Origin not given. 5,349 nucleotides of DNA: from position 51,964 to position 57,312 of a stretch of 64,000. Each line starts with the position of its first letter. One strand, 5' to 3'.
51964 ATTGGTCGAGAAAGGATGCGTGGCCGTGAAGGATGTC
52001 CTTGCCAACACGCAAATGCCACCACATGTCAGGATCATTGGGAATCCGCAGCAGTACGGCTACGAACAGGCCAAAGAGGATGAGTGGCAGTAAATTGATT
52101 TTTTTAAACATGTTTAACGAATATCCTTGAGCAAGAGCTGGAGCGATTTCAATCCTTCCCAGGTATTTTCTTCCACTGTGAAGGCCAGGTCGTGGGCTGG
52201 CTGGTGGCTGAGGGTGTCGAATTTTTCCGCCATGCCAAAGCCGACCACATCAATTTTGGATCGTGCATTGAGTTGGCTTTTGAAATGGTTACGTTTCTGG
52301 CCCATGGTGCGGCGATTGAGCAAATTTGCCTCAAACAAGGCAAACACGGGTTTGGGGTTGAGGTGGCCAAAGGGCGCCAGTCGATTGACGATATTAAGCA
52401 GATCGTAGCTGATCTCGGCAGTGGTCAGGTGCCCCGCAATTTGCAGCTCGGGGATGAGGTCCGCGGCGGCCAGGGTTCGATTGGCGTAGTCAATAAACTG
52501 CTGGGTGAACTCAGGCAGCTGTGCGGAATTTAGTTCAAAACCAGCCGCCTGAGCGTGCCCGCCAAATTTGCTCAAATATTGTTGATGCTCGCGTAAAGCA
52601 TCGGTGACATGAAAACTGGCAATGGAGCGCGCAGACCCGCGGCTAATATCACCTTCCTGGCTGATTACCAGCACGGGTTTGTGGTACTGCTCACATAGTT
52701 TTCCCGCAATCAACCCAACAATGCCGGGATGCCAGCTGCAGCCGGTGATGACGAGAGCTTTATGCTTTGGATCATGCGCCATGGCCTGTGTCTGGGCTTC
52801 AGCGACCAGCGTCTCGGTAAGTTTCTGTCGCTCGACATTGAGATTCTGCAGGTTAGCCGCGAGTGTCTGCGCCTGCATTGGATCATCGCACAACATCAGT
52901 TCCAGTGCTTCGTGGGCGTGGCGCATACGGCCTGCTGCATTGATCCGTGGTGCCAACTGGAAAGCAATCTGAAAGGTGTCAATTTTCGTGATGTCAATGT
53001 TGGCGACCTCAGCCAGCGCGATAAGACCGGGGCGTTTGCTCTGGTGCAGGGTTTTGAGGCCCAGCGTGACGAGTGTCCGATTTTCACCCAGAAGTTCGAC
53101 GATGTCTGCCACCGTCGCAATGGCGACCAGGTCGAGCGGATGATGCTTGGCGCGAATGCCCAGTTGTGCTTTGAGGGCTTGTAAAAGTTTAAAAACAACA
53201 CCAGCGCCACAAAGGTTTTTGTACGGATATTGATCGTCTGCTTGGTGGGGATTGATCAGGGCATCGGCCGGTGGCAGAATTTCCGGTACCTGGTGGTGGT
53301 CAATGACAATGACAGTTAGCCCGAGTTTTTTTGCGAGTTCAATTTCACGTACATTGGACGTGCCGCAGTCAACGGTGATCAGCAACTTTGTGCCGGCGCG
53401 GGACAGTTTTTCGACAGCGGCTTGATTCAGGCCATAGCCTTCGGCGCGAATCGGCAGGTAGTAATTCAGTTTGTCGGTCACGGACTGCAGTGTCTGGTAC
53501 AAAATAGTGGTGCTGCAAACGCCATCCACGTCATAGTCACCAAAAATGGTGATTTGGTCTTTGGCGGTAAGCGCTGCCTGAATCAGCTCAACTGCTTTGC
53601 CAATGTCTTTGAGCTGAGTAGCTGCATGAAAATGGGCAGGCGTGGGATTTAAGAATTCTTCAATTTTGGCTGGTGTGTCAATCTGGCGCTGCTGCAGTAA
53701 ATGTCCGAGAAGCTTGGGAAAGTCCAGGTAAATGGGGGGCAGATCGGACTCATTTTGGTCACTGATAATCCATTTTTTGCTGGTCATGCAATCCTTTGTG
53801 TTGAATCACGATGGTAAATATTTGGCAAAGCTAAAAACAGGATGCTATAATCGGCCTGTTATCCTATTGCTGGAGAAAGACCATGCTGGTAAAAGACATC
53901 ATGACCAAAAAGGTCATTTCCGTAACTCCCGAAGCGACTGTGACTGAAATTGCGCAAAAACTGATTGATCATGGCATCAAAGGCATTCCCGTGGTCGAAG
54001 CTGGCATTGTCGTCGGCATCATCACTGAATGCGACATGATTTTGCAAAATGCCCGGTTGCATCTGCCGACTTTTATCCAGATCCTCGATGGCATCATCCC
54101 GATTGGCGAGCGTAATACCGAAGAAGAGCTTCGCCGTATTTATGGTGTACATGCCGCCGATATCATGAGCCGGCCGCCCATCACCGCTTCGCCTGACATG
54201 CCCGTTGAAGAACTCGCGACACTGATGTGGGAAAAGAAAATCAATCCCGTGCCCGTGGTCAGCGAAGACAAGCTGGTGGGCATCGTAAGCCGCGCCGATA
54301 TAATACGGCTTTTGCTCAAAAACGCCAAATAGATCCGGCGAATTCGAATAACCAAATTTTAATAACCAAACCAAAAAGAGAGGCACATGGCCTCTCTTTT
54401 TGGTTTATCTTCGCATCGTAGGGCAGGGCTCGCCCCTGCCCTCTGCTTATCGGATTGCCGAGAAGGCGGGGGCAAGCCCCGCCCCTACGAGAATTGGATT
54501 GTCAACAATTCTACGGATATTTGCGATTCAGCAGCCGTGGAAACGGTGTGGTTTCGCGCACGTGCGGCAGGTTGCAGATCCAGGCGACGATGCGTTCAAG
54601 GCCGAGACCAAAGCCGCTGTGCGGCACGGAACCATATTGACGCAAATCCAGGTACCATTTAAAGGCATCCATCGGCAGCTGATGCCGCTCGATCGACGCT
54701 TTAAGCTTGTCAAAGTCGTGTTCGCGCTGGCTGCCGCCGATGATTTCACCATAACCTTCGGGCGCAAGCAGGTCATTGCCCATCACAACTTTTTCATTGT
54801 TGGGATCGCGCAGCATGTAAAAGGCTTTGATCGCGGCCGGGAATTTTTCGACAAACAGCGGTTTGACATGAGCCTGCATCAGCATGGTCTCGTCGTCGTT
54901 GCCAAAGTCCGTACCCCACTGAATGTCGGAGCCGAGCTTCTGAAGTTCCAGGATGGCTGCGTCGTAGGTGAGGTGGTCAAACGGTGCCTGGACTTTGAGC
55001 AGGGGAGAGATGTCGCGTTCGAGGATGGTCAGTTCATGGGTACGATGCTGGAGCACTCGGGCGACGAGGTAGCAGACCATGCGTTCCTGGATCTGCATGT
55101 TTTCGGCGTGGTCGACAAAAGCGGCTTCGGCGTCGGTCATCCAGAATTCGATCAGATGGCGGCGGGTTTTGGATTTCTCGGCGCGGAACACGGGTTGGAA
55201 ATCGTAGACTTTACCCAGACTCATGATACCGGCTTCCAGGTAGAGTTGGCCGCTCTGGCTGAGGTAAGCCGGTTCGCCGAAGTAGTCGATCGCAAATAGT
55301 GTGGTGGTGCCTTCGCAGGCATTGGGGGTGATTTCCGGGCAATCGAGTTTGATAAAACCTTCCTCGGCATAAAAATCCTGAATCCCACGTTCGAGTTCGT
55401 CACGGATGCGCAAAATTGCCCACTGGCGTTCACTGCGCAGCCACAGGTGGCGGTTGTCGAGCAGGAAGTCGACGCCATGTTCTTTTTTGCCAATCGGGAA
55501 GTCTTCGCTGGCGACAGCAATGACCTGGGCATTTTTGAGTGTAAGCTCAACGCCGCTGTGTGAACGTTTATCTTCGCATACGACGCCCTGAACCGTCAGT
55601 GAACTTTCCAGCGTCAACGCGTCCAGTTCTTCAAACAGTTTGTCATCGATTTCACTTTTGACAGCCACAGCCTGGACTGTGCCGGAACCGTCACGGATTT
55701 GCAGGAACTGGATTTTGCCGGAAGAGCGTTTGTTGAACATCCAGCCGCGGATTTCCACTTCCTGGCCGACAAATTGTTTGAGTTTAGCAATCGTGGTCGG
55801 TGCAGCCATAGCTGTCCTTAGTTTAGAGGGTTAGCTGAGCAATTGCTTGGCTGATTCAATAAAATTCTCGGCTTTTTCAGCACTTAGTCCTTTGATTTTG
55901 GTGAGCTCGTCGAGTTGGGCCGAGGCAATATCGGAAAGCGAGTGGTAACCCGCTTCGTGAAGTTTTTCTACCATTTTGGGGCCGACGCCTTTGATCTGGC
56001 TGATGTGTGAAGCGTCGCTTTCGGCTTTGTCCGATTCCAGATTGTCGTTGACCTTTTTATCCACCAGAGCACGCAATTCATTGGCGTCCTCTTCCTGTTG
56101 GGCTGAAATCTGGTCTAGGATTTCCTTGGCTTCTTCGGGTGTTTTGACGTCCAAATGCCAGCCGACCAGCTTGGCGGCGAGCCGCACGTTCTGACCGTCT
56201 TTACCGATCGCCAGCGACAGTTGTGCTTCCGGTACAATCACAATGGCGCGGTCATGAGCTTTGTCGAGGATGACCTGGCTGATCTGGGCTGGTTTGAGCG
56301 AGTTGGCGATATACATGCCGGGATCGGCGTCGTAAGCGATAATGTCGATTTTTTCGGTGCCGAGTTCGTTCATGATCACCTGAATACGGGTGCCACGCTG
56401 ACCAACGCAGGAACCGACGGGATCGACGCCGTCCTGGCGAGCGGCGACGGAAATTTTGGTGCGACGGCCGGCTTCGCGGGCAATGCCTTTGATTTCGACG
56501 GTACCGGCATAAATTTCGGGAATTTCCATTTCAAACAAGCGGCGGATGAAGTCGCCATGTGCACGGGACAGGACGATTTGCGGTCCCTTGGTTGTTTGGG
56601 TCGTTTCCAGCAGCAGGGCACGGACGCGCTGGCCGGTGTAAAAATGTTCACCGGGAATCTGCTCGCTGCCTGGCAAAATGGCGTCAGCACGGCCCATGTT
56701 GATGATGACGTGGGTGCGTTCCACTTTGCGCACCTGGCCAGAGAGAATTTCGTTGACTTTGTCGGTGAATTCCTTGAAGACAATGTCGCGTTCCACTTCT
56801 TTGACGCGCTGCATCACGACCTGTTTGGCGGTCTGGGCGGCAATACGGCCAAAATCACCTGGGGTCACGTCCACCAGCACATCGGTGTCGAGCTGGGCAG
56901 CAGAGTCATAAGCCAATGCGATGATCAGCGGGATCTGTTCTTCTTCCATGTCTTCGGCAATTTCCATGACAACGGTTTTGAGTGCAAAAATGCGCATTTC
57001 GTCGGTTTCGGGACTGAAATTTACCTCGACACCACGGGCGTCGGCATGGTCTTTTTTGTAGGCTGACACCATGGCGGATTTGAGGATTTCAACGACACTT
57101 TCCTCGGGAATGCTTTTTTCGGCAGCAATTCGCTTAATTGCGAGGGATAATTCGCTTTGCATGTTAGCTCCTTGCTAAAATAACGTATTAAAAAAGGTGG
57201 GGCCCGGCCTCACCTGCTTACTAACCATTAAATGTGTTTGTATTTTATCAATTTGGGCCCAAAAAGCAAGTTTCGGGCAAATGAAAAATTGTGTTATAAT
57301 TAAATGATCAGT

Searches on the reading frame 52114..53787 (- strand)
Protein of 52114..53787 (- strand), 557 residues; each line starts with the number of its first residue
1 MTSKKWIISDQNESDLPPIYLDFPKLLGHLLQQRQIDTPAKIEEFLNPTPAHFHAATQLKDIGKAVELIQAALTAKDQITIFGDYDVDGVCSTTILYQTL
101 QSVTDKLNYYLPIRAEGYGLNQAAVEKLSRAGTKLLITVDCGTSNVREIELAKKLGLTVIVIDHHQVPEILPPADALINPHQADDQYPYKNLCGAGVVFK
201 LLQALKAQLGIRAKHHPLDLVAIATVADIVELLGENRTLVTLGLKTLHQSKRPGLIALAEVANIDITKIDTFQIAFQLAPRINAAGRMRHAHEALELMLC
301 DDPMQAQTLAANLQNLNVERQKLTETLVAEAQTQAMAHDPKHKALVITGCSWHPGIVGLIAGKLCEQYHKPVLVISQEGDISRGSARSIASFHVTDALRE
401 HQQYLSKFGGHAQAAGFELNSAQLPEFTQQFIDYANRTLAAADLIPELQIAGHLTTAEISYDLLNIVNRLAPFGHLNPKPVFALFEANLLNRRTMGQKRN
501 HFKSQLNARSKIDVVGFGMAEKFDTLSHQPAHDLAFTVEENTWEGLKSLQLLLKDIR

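Call 63: search_protein_families(library=pfam, proteins=[window:52114-53787:-], max_evalue=0.00001)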
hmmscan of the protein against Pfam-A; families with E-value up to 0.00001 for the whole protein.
window:52114-53787:- (557 aa): 3 families
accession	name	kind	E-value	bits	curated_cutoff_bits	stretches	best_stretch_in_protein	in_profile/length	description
PF01368.27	DHH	-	7.4e-29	101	28.1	1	78-225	1-125/125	DHH family, N-terminal domain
PF17768.7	RecJ_OB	-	1.3e-25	90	27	1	452-555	3-107/107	RecJ OB domain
PF02272.25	DHHA1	-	4.2e-16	59.7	25.9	1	346-435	6-100/102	DHHA1 domain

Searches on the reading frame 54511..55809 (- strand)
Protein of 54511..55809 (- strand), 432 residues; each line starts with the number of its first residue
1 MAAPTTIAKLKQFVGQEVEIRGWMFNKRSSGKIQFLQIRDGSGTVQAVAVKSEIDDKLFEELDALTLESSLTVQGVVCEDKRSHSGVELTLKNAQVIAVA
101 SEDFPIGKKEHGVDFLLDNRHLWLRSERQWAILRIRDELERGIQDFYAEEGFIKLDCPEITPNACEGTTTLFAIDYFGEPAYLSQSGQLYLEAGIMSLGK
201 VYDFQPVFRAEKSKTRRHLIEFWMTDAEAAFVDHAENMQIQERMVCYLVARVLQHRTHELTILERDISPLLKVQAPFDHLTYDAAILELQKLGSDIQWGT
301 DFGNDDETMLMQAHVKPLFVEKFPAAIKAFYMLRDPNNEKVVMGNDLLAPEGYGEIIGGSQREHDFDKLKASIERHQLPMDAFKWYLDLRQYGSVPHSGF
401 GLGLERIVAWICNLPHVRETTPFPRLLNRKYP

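Call 64: search_protein_families(library=pfam, proteins=[window:54511-55809:-], max_evalue=0.001)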
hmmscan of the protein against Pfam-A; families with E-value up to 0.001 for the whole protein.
window:54511-55809:- (432 aa): 2 families
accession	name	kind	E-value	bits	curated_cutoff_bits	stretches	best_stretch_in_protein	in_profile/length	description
PF00152.25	tRNA-synt_2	-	8.6e-68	229.1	25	1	114-425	3-306/308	tRNA synthetases class II (D, K and N)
PF01336.31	tRNA_anti-codon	-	2.1e-13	50.5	27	1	18-94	1-72/75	OB-fold nucleic acid binding domain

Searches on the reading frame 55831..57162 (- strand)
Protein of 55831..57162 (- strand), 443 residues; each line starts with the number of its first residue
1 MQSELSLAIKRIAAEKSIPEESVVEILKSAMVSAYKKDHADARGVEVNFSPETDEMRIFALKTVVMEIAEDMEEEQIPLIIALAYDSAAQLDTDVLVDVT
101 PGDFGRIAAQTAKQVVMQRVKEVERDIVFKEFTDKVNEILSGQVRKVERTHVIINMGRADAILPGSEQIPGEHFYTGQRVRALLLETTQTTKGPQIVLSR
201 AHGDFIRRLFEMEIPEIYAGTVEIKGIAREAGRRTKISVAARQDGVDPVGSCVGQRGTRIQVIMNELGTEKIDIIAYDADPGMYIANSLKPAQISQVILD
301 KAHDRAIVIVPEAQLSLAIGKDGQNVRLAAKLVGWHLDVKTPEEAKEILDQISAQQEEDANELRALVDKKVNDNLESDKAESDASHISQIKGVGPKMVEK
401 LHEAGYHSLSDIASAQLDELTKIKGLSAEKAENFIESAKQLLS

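Call 64: search_protein_families(library=pfam, proteins=[window:55831-57162:-], max_evalue=0.001)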
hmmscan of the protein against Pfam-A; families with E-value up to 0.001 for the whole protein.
window:55831-57162:- (443 aa): 8 families
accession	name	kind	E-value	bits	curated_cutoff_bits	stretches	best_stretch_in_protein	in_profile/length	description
PF08529.16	NusA_N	-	2.4e-29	102.4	23.8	1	4-126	1-119/119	NusA N-terminal domain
PF13184.12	KH_5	-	4.3e-24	84.9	27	1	231-298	1-68/69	NusA-like KH domain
PF14520.12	HHH_5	-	9.5e-15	55.3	27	1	388-439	5-56/57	Helix-hairpin-helix domain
PF07650.23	KH_2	-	4.6e-07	30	22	1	284-333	5-54/78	KH domain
PF00633.29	HHH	-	5e-05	23.4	24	0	388-403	14-29/30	Helix-hairpin-helix motif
PF00575.29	S1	-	5.9e-05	23.8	22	1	134-195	2-70/74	S1 RNA binding domain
PF10391.15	DNA_pol_lambd_f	-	0.00022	21.4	29.8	1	388-422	4-38/51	Fingers domain of DNA polymerase lambda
PF23095.1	KH_NusA_C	-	0.00044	20.7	34.2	0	306-339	1-34/59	Transcription termination/antitermination protein NusA, KH domain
